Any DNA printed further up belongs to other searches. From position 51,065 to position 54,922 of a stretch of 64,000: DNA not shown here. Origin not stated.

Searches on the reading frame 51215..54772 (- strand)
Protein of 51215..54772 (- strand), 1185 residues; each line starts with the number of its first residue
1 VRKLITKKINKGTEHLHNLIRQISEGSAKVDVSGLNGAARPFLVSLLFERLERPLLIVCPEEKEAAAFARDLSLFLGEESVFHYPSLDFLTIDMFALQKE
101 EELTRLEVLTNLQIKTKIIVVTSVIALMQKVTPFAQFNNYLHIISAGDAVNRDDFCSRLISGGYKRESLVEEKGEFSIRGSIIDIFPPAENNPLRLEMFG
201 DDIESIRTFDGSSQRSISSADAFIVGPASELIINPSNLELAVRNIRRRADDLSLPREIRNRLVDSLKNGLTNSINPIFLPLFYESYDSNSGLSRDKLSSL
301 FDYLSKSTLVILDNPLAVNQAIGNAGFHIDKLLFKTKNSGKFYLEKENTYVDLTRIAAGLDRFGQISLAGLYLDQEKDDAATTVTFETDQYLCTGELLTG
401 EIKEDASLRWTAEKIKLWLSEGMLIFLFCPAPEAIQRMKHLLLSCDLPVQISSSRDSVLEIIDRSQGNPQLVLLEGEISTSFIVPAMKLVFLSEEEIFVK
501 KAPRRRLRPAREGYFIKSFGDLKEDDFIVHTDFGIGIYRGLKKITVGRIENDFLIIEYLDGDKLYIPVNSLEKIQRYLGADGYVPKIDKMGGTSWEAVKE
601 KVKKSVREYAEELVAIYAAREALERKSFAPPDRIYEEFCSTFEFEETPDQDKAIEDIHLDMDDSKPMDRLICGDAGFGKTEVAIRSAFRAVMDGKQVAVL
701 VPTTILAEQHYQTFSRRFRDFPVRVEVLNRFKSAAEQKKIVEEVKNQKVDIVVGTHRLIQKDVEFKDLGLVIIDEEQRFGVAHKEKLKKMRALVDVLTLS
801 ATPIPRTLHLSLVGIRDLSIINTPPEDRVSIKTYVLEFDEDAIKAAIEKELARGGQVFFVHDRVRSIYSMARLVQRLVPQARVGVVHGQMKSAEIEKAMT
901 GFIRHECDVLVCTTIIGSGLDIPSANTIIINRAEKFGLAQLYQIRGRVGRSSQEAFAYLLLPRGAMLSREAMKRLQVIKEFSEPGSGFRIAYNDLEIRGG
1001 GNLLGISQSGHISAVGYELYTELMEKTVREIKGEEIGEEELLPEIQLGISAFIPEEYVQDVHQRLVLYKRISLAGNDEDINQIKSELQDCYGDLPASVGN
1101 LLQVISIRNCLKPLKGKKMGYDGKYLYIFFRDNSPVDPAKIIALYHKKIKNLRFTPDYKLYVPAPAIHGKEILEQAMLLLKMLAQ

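Call 16: find_related_loci(query=window:51215-54772:-, collection=genome_contigs, flank=10000)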
Query window:51215-54772:- (1185 aa) in genome_contigs; peptide patterns used: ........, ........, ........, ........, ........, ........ (x = any residue, [..] = any of these).
232 stretches matched a pattern; 114 encode a relative of the query (tblastn E <= 1e-3); the best 80 are kept; 80 distinct loci.
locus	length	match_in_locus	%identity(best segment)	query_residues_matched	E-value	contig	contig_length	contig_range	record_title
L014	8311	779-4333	95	1-1185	0e+0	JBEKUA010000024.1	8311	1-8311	MAG: Smithella sp. isolate SPRUCE 570 SPRUCE_570_24, whole genome shotgun sequence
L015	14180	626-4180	94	1-1185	0e+0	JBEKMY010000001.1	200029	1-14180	MAG: Smithella sp. isolate SPRUCE 404 SPRUCE_404_1, whole genome shotgun sequence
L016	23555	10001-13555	90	1-1185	0e+0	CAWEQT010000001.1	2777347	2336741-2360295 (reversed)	MAG: uncultured delta proteobacterium isolate MFD01828.bin.1.70 genome assembly, contig: contig_19051, whole genome shot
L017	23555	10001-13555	89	1-1185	0e+0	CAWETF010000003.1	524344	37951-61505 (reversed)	MAG: uncultured delta proteobacterium isolate MFD01476.bin.1.246 genome assembly, contig: contig_33889, whole genome sho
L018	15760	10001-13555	86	1-1185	0e+0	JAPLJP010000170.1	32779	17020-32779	MAG: Deltaproteobacteria bacterium isolate LacPavin_0920_SED2_MAG_43_11 LacPavin_0920_SED2_scaffold_1155182, whole genom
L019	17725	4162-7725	90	1-1185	0e+0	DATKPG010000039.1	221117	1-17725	MAG TPA_asm: Smithella sp. isolate SMAG_U14785 k141_4209092, whole genome shotgun sequence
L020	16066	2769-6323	86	1-1185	0e+0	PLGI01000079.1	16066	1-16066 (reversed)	MAG: Syntrophaceae bacterium isolate bog_1110 73.20110800_S3D.35_contig_18833, whole genome shotgun sequence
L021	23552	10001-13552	85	1-1185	0e+0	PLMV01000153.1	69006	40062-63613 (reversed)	MAG: Syntrophaceae bacterium isolate fen_1165 73.20120800_E2X.4_contig_531, whole genome shotgun sequence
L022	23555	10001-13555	85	1-1185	0e+0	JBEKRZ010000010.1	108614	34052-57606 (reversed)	MAG: Smithella sp. isolate SPRUCE 522 SPRUCE_522_10, whole genome shotgun sequence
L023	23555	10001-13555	84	1-1185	0e+0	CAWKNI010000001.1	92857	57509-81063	MAG: uncultured delta proteobacterium isolate MFD01231.bin.1.87 genome assembly, contig: contig_23809, whole genome shot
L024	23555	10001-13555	82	1-1185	0e+0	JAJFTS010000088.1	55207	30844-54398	MAG: Deltaproteobacteria bacterium isolate bin.256 k141_929318, whole genome shotgun sequence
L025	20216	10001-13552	82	1-1185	0e+0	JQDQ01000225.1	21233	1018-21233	Smithella sp. SCADC Smithella_SCADC_Contig_79, whole genome shotgun sequence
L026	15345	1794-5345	81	1-1185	0e+0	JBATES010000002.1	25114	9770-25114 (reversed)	MAG: Smithella sp. isolate MFD10098_ilm_asm_bin11 k127_4634, whole genome shotgun sequence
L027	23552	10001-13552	81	1-1185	0e+0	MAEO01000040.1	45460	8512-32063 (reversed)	MAG: Smithella sp. M82 Smithella_M82_scaffold_66, whole genome shotgun sequence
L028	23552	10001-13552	79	1-1185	0e+0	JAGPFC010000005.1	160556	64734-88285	MAG: Smithella sp. isolate Gw_SlDig_bin_149 Gw_SlDig_67_length_160556_cov_15.646118, whole genome shotgun sequence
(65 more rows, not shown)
